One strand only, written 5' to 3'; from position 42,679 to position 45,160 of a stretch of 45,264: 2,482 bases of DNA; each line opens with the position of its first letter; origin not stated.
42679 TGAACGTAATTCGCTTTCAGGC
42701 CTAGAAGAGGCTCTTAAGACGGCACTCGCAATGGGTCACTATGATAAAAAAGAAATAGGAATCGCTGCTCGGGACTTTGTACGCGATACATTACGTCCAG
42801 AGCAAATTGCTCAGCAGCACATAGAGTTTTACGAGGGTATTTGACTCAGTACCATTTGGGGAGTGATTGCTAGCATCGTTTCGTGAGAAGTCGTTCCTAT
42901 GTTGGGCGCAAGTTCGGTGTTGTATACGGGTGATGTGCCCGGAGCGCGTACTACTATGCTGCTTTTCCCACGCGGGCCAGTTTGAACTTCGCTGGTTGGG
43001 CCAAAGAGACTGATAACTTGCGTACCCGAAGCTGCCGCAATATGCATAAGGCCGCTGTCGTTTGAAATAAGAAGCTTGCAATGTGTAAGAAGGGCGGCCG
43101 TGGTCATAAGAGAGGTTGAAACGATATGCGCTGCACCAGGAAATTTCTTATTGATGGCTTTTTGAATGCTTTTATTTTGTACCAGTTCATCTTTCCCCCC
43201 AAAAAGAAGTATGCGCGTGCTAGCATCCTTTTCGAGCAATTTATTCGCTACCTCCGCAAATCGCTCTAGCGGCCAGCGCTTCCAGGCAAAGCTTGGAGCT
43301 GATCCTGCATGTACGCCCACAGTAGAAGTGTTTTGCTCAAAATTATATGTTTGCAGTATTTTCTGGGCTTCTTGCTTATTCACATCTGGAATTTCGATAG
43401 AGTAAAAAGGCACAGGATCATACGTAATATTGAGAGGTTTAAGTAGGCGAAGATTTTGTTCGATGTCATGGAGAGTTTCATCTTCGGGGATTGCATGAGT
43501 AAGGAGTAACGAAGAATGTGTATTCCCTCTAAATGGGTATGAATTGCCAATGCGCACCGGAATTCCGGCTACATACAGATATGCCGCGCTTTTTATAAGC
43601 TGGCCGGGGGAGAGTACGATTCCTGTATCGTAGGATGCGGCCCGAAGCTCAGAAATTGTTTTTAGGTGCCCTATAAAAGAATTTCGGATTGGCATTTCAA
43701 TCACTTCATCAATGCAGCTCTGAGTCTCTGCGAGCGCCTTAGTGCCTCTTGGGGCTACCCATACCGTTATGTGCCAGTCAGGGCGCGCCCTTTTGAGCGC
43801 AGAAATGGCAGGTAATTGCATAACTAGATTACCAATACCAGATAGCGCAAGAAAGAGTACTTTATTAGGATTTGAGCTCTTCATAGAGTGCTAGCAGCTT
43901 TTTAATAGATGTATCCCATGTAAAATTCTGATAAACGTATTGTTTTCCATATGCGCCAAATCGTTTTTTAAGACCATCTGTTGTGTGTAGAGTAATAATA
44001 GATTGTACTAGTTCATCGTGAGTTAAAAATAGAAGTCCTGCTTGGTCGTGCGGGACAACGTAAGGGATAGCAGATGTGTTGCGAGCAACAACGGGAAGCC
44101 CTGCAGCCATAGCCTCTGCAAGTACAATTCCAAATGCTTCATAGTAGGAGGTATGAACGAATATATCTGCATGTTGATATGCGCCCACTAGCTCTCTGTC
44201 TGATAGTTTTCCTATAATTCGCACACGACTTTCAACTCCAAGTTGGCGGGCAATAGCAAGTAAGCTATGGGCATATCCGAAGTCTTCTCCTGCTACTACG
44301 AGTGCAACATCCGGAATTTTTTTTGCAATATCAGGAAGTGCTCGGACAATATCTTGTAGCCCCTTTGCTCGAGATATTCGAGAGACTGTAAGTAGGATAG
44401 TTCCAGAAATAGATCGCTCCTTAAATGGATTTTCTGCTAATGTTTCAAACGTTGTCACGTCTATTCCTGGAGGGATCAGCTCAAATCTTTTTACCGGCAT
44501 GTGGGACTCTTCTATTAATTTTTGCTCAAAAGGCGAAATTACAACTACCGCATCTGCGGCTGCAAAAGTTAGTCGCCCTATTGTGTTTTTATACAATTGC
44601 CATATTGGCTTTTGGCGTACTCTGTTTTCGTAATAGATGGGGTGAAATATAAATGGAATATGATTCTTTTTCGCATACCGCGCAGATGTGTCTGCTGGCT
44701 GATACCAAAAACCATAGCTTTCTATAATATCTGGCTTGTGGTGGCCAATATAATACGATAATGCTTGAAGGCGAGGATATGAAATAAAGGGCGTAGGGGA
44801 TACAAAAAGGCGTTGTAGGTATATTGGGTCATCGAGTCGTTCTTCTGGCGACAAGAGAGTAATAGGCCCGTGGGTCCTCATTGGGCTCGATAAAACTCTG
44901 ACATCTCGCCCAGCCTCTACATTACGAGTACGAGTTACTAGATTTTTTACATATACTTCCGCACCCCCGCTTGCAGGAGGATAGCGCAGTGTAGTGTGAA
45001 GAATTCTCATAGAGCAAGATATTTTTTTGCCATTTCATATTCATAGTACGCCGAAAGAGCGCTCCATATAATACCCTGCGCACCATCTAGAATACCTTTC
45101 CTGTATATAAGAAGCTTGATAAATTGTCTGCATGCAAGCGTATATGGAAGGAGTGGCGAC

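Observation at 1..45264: An island built around 13 GT-C membrane glycosyltransferases and their lipid-sugar donor synthases, lacking the classical polysaccharide export toolkit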

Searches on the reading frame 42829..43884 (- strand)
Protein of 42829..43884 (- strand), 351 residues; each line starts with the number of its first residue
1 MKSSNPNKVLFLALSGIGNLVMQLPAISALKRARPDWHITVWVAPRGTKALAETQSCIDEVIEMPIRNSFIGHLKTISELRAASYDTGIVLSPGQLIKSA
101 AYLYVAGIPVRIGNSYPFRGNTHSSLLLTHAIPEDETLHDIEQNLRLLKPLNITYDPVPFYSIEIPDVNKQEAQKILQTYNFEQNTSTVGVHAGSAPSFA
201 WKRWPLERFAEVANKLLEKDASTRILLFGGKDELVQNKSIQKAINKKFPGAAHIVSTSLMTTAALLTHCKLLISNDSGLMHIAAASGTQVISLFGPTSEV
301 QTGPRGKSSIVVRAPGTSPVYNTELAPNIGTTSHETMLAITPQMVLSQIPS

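Call 8: search_protein_families(library=pfam, proteins=[window:42829-43884:-], max_evalue=0.01)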
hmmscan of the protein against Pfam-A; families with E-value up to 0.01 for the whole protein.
window:42829-43884:- (351 aa): 1 family
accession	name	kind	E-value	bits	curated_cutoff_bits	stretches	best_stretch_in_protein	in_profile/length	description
PF01075.23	Glyco_transf_9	-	8.9e-38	130.4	22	1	75-314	3-229/247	Glycosyltransferase family 9 (heptosyltransferase)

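Call 21: search_protein_families(library=ncbifam, proteins=[window:42829-43884:-], max_evalue=0.01)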
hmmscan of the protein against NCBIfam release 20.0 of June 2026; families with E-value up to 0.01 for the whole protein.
window:42829-43884:- (351 aa): 6 families
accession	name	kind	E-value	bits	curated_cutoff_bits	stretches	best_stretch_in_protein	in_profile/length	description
TIGR02195.1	heptsyl_trn_II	equivalog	1.1e-36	126.7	134.6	1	8-349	1-334/339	lipopolysaccharide heptosyltransferase II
NF008162.0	PRK10916.1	equivalog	2e-29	102.9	569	1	8-349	2-339/348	ADP-heptose--LPS heptosyltransferase RfaF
TIGR02193.1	heptsyl_trn_I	equivalog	4.1e-29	101.8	185.3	1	8-316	1-303/320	lipopolysaccharide heptosyltransferase I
TIGR02201.1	heptsyl_trn_III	equivalog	2.2e-22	79.6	170.2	1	9-316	2-308/344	putative lipopolysaccharide heptosyltransferase III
NF007742.0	PRK10422.1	equivalog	2e-20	72.9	467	1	5-309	4-303/352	lipopolysaccharide core heptosyltransferase RfaQ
NF008204.0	PRK10964.1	equivalog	1.7e-13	50.4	437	1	8-316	2-301/322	lipopolysaccharide heptosyltransferase RfaC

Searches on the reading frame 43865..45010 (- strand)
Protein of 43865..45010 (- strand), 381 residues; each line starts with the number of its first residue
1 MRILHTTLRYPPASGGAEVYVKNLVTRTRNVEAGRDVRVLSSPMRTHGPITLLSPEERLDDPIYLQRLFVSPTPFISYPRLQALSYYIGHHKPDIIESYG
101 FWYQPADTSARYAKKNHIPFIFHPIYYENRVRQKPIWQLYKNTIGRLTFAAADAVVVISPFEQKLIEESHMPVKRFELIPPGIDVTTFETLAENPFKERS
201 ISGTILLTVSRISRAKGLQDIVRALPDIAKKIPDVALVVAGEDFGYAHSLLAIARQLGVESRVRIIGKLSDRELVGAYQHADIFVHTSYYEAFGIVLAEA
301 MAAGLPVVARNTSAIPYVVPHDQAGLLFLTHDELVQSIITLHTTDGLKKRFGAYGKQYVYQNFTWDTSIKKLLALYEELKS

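Call 8: search_protein_families(library=pfam, proteins=[window:43865-45010:-], max_evalue=0.01)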
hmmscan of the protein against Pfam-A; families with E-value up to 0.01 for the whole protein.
window:43865-45010:- (381 aa): 6 families
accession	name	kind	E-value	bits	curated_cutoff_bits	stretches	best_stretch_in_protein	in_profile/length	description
PF00534.26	Glycos_transf_1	-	4.3e-35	121.2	26.4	1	204-357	16-171/172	Glycosyl transferases group 1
PF13692.12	Glyco_trans_1_4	-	4.5e-28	98.7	27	1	205-342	3-140/142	Glycosyl transferases group 1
PF13439.12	Glyco_transf_4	-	3.6e-15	56.8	28.5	1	15-185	2-168/170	Glycosyltransferase Family 4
PF13579.12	Glyco_trans_4_4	-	8.5e-13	49.4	29.7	1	15-182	1-158/158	Glycosyl transferase 4-like domain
PF20706.3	GT4-conflict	-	6.6e-10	39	26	1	145-313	140-314/385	Family 4 Glycosyltransferase in conflict systems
PF13524.12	Glyco_trans_1_2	-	3.6e-09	37.1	25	1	228-374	9-144/144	Glycosyl transferase-like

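Call 9: find_encoding_contigs(protein=window:43865-45010:-, flank=10000, max_places=4)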
Protein window:43865-45010:- (381 aa): 20 contigs read that carry it; 4 places shown.
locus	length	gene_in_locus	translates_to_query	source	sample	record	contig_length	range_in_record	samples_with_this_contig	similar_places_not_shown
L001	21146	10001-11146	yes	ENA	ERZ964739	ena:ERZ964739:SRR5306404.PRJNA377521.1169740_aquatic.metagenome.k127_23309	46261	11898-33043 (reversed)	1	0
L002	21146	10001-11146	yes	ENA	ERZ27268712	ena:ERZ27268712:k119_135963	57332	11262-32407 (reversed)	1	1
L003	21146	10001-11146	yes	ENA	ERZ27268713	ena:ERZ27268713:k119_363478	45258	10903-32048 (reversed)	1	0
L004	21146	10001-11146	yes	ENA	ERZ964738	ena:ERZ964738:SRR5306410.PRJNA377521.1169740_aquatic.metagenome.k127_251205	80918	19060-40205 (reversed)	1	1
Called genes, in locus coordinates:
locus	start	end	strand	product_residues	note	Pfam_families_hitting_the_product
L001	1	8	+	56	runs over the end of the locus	-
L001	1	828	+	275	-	-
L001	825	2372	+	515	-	PF03023:MurJ, PF01554:MatE (weak)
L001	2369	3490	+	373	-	-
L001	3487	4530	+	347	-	-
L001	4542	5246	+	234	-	PF00535:Glycos_transf_2, PF13641:Glyco_tranf_2_3 (faint)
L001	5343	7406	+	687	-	PF09586:YfhO (faint)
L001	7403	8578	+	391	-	PF04464:Glyphos_transf (faint)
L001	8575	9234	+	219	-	PF01522:Polysacc_deac_1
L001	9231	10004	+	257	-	PF00535:Glycos_transf_2, PF10111:Glyco_tranf_2_2 (weak)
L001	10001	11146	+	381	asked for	PF13439:Glyco_transf_4, PF13579:Glyco_trans_4_4, PF20706:GT4-conflict, PF00534:Glycos_transf_1, PF13692:Glyco_trans_1_4, PF13524:Glyco_trans_1_2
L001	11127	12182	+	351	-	PF01075:Glyco_transf_9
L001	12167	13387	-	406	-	PF13439:Glyco_transf_4, PF13579:Glyco_trans_4_4 (weak), PF00534:Glycos_transf_1, PF13692:Glyco_trans_1_4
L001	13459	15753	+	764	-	-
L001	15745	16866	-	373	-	PF13439:Glyco_transf_4, PF13579:Glyco_trans_4_4 (faint), PF13524:Glyco_trans_1_2 (faint), PF00534:Glycos_transf_1, PF13692:Glyco_trans_1_4, PF20706:GT4-conflict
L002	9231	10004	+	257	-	PF00535:Glycos_transf_2, PF10111:Glyco_tranf_2_2 (weak)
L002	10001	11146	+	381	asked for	PF13439:Glyco_transf_4, PF13579:Glyco_trans_4_4, PF20706:GT4-conflict, PF00534:Glycos_transf_1, PF13692:Glyco_trans_1_4, PF13524:Glyco_trans_1_2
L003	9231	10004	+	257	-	PF00535:Glycos_transf_2, PF10111:Glyco_tranf_2_2 (weak)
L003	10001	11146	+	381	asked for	PF13439:Glyco_transf_4, PF13579:Glyco_trans_4_4, PF20706:GT4-conflict, PF00534:Glycos_transf_1, PF13692:Glyco_trans_1_4, PF13524:Glyco_trans_1_2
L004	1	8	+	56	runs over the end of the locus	-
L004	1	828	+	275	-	-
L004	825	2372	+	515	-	PF03023:MurJ, PF01554:MatE (weak)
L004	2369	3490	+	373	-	-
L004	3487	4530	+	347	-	-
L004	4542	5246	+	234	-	PF00535:Glycos_transf_2, PF13641:Glyco_tranf_2_3 (faint)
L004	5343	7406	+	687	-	PF09586:YfhO (faint)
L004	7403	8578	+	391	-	PF04464:Glyphos_transf (faint)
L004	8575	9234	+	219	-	PF01522:Polysacc_deac_1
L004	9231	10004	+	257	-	PF00535:Glycos_transf_2, PF10111:Glyco_tranf_2_2 (weak)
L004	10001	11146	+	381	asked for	PF13439:Glyco_transf_4, PF13579:Glyco_trans_4_4, PF20706:GT4-conflict, PF00534:Glycos_transf_1, PF13692:Glyco_trans_1_4, PF13524:Glyco_trans_1_2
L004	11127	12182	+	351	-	PF01075:Glyco_transf_9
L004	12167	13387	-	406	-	PF13439:Glyco_transf_4, PF13579:Glyco_trans_4_4 (weak), PF00534:Glycos_transf_1, PF13692:Glyco_trans_1_4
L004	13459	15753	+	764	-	-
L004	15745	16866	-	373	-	PF13439:Glyco_transf_4, PF13579:Glyco_trans_4_4 (faint), PF13524:Glyco_trans_1_2 (faint), PF00534:Glycos_transf_1, PF13692:Glyco_trans_1_4, PF20706:GT4-conflict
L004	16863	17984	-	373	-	PF13439:Glyco_transf_4, PF13579:Glyco_trans_4_4, PF20706:GT4-conflict, PF00534:Glycos_transf_1, PF13692:Glyco_trans_1_4, PF13524:Glyco_trans_1_2 (weak)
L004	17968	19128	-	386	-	PF13477:Glyco_trans_4_2 (weak), PF13439:Glyco_transf_4, PF13579:Glyco_trans_4_4, PF20706:GT4-conflict (weak), PF00534:Glycos_transf_1, PF13692:Glyco_trans_1_4, PF13524:Glyco_trans_1_2 (weak)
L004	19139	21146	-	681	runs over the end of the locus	-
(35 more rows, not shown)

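Call 21: search_protein_families(library=ncbifam, proteins=[L004:9231-10004:+], max_evalue=0.01)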
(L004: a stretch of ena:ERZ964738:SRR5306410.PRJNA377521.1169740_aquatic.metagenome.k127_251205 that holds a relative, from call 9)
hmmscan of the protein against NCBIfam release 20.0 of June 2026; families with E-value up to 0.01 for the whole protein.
L004:9231-10004:+ (257 aa): 15 families
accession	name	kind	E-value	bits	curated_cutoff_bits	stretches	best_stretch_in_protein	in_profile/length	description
TIGR04283.1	glyco_like_mftF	equivalog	6.9e-17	61.8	182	1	3-96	1-97/221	TIGR04283 family arsenosugar biosynthesis glycosyltransferase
NF010496.0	PRK13915.1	equivalog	1.2e-10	41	262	1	2-93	32-139/307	glucosyl-3-phosphoglycerate synthase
TIGR04182.1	glyco_TIGR04182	equivalog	1.3e-10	41.2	325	1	4-95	3-96/293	S-layer glycoprotein N-glycosyltransferase AglJ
NF007482.0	PRK10073.1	equivalog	1.4e-08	34.2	423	1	2-96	7-110/334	glycosyltransferase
NF041391.1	DPhHxTase_Halo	equivalog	3.3e-07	29.5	375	1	14-84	12-81/213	dolichyl-phosphate hexose transferase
NF041875.1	EPS_EpsD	equivalog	2.5e-06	27.1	370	1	26-88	30-96/325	exopolysaccharide biosynthesis glycosyltransferase EpsD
NF041865.1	EpsU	equivalog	2.6e-05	23.4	700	1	2-98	40-149/394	exopolysaccharide biosynthesis GT2 family glycosyltransferase EpsU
NF047683.1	TeichurnBiosyTuaG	equivalog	4.9e-05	23.1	400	1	3-107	8-119/252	teichuronic acid biosynthesis protein TuaG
TIGR04195.1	S_glycosyl_SunS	equivalog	5.4e-05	22.2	350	1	6-144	62-202/421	SunS family peptide S-glycosyltransferase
NF038299.1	EPS_HpsN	equivalog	0.0001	21.4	425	1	2-88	2-98/317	hormogonium polysaccharide biosynthesis glycosyltransferase HpsN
NF050050.1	ProtGlycPglI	equivalog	0.00013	21.4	500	1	2-95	3-107/306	GalNAc(5)-diNAcBac-PP-undecaprenol beta-1,3-glucosyltransferase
NF058614.1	PPMAGASynPpgS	equivalog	0.00014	21.3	370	1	5-67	4-68/226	polyprenyl-phospho-N-acetylgalactosaminyl synthase PpgS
TIGR03965.1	mycofact_glyco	equivalog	0.00035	19.6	280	1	4-86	77-169/467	mycofactocin biosynthesis glycosyltransferase MftF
TIGR03937.1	PgaC_IcaA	equivalog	0.00076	18.5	422.3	1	3-96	47-150/407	poly-beta-1,6-N-acetyl-D-glucosamine synthase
NF038302.1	EPS_HpsE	equivalog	0.00096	18.2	300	1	19-83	26-98/307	hormogonium polysaccharide biosynthesis glycosyltransferase HpsE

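Call 22: search_protein_families(library=pfam, proteins=[L004:1-828:+, L004:825-2372:+, L004:2369-3490:+, L004:3487-4530:+, L004:4542-5246:+, L004:5343-7406:+, L004:7403-8578:+, L004:8575-9234:+, L004:9231-10004:+], max_evalue=0.1)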
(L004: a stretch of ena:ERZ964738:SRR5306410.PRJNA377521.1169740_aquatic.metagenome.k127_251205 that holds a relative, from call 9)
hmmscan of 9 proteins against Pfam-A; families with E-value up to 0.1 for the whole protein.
L004:1-828:+ (275 aa): 0 families

L004:825-2372:+ (515 aa): 3 families
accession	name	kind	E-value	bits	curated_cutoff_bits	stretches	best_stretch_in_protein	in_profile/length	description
PF03023.19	MurJ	-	4.6e-69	233.6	27.4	1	34-481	1-450/451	Lipid II flippase MurJ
PF01554.23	MatE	-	5e-06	26.7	24.9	1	237-397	1-156/161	MatE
PF01943.22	Polysacc_synt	-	0.0005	20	28.2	1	123-295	101-272/274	Polysaccharide biosynthesis protein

L004:2369-3490:+ (373 aa): 0 families

L004:3487-4530:+ (347 aa): 1 family
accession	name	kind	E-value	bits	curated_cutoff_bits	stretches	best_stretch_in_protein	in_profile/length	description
PF01075.23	Glyco_transf_9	-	0.00097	19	22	1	219-257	172-210/247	Glycosyltransferase family 9 (heptosyltransferase)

L004:4542-5246:+ (234 aa): 3 families
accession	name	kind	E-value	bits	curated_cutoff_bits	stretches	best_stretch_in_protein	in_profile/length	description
PF00535.33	Glycos_transf_2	-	3e-28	99.3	23.3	1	6-169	2-165/168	Glycosyl transferase family 2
PF13641.12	Glyco_tranf_2_3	-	3.6e-06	27.6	27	1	6-116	5-119/230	Glycosyltransferase like family 2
PF10111.15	Glyco_tranf_2_2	-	0.0018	18.2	27.3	1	6-107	2-103/276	Glycosyltransferase like family 2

L004:5343-7406:+ (687 aa): 2 families
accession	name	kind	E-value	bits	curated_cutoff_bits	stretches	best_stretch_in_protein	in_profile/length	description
PF09586.16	YfhO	-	3e-06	26.4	28.5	1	40-430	73-447/835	Bacterial membrane protein YfhO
PF11847.13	GT-C_AftD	-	0.0038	15.7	26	1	23-130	36-148/661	Alpha-(1->3)-arabinofuranosyltransferase, N-terminal GT-C domain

L004:7403-8578:+ (391 aa): 1 family
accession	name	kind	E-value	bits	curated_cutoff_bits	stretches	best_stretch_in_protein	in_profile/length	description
PF04464.20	Glyphos_transf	-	2e-06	27.5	22.1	1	320-388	297-365/367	CDP-Glycerol:Poly(glycerophosphate) glycerophosphotransferase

L004:8575-9234:+ (219 aa): 1 family
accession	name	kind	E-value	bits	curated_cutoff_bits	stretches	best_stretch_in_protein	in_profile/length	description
PF01522.26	Polysacc_deac_1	-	4.4e-16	59.4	23.1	1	4-119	6-118/124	Polysaccharide deacetylase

L004:9231-10004:+ (257 aa): 4 families
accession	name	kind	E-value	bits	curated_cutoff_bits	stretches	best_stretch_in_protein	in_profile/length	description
PF00535.33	Glycos_transf_2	-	1.4e-21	77.6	23.3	1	4-140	1-149/168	Glycosyl transferase family 2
PF10111.15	Glyco_tranf_2_2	-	3.6e-06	27.1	27.3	1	5-90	2-101/276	Glycosyltransferase like family 2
PF14270.11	DUF4358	-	0.032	14.9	25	1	15-63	31-81/102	Domain of unknown function (DUF4358)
PF13704.12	Glyco_tranf_2_4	-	0.035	15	27.5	0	13-82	4-82/98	Glycosyl transferase family 2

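Call 55: search_protein_families(library=ncbifam, proteins=[L004:7403-8578:+], max_evalue=0.00001)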
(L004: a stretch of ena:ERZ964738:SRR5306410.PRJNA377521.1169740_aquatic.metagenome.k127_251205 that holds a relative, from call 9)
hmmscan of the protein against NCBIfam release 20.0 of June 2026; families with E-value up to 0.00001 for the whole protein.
L004:7403-8578:+ (391 aa): 2 families
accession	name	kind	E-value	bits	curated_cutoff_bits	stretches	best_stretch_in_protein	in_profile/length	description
NF046086.1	BFO_1060_trans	domain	2e-14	53.5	200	1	67-196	40-169/365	BFO_1060 family glycosyltransferase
TIGR04396.2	surf_polysacc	subfamily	1.2e-06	28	125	0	64-167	35-138/427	surface carbohydrate biosynthesis protein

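Call 82: search_protein_families(library=ncbifam, proteins=[L004:825-2372:+, L004:1-828:+, L004:2369-3490:+, L004:3487-4530:+, L004:4542-5246:+, L004:5343-7406:+, L004:8575-9234:+], max_evalue=0.001)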
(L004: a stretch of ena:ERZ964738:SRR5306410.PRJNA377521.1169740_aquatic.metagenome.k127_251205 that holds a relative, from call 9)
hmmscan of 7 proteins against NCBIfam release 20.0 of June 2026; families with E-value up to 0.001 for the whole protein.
L004:825-2372:+ (515 aa): 1 family
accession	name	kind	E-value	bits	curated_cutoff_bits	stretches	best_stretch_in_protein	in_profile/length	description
TIGR01695.1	murJ_mviN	equivalog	7e-76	256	235.55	1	10-502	3-505/506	murein biosynthesis integral membrane protein MurJ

L004:1-828:+ (275 aa): 0 families

L004:2369-3490:+ (373 aa): 0 families

L004:3487-4530:+ (347 aa): 1 family
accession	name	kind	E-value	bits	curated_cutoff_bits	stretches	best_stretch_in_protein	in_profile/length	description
TIGR02201.1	heptsyl_trn_III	equivalog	0.00014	21.1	170.2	0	219-257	249-287/344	putative lipopolysaccharide heptosyltransferase III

L004:4542-5246:+ (234 aa): 18 families
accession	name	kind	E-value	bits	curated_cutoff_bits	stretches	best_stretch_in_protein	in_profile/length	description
TIGR04182.1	glyco_TIGR04182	equivalog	6.1e-18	65.2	325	1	6-214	4-200/293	S-layer glycoprotein N-glycosyltransferase AglJ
NF058614.1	PPMAGASynPpgS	equivalog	8e-14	51.6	370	1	5-212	3-205/226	polyprenyl-phospho-N-acetylgalactosaminyl synthase PpgS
NF007986.1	PRK10714.1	equivalog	3.1e-13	49.4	529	1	5-216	9-211/316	undecaprenyl-phosphate 4-deoxy-4-formamido-L-arabinose transferase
TIGR03937.1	PgaC_IcaA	equivalog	1.4e-11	44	422.3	1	6-109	49-149/407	poly-beta-1,6-N-acetyl-D-glucosamine synthase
NF041391.1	DPhHxTase_Halo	equivalog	5.5e-10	38.6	375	1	10-214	3-191/213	dolichyl-phosphate hexose transferase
NF045692.1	OglycostaseCruG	equivalog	7.5e-09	35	600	1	6-113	45-155/386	2'-O-glycosyltransferase CruG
NF047588.1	GlcsyltransPgfSStrep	equivalog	1.3e-08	34.4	500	1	6-134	5-135/308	glycosyltransferase PgfS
NF007482.0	PRK10073.1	equivalog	1.5e-08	34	423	1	6-115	10-115/334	glycosyltransferase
TIGR03469.1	HpnB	hypoth_equivalog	3.9e-08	32.7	379.25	1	6-119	48-169/386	hopene-associated glycosyltransferase HpnB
TIGR04283.1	glyco_like_mftF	equivalog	2.4e-07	30.6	182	1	6-54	3-51/221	TIGR04283 family arsenosugar biosynthesis glycosyltransferase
NF041875.1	EPS_EpsD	equivalog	5.7e-07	29.2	370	1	6-103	3-97/325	exopolysaccharide biosynthesis glycosyltransferase EpsD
NF038302.1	EPS_HpsE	equivalog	8.8e-07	28.2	300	1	6-71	5-75/307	hormogonium polysaccharide biosynthesis glycosyltransferase HpsE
NF047683.1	TeichurnBiosyTuaG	equivalog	9.6e-07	28.7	400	1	6-116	10-117/252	teichuronic acid biosynthesis protein TuaG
TIGR01556.1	rhamnosyltran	subfamily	9.6e-06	25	200.55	1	10-97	2-85/281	rhamnosyltransferase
NF050050.1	ProtGlycPglI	equivalog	3.4e-05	23.4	500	1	6-69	6-70/306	GalNAc(5)-diNAcBac-PP-undecaprenol beta-1,3-glucosyltransferase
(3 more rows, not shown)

L004:5343-7406:+ (687 aa): 0 families

L004:8575-9234:+ (219 aa): 10 families
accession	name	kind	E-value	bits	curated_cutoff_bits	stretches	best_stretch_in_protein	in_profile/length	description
TIGR03938.2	deacetyl_PgaB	equivalog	8.8e-10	37.5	321.9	1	7-38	66-97/621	poly-beta-1,6-N-acetyl-D-glucosamine N-deacetylase PgaB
TIGR02764.1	spore_ybaN_pdaB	equivalog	1.1e-07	31.8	237.4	1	6-118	7-117/191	polysaccharide deacetylase family sporulation protein PdaB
TIGR03933.1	PIA_icaB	equivalog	6.1e-07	29.2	248.35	1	7-117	74-199/245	intercellular adhesin biosynthesis polysaccharide N-deacetylase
TIGR04243.1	nodulat_NodB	equivalog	9.9e-07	28.4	240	1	6-117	3-113/197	chitooligosaccharide deacetylase NodB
NF011177.0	PRK14582.1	equivalog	5.1e-06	25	923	1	7-36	109-138/671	poly-beta-1,6-N-acetyl-D-glucosamine N-deacetylase PgaB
TIGR02884.1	spore_pdaA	equivalog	6.2e-06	26.1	298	1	5-97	37-121/224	delta-lactam-biosynthetic de-N-acetylase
TIGR02873.1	spore_ylxY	hypoth_equivalog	1.3e-05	24.5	391.5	1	20-119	101-197/268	probable sporulation protein, polysaccharide deacetylase family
NF045820.1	PgAcgDacpgdA_Strep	equivalog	6.8e-05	21.8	800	1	6-97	269-352/463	peptidoglycan-N-acetylglucosamine deacetylase PgdA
NF045821.1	PgAcgDacpgdA1_Bac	equivalog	0.00011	21.1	400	1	6-99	89-174/282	peptidoglycan-N-acetylglucosamine deacetylase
NF011176.0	PRK14581.1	equivalog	0.00021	19.6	1091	1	7-36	109-138/673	poly-beta-1,6-N-acetyl-D-glucosamine N-deacetylase PgaB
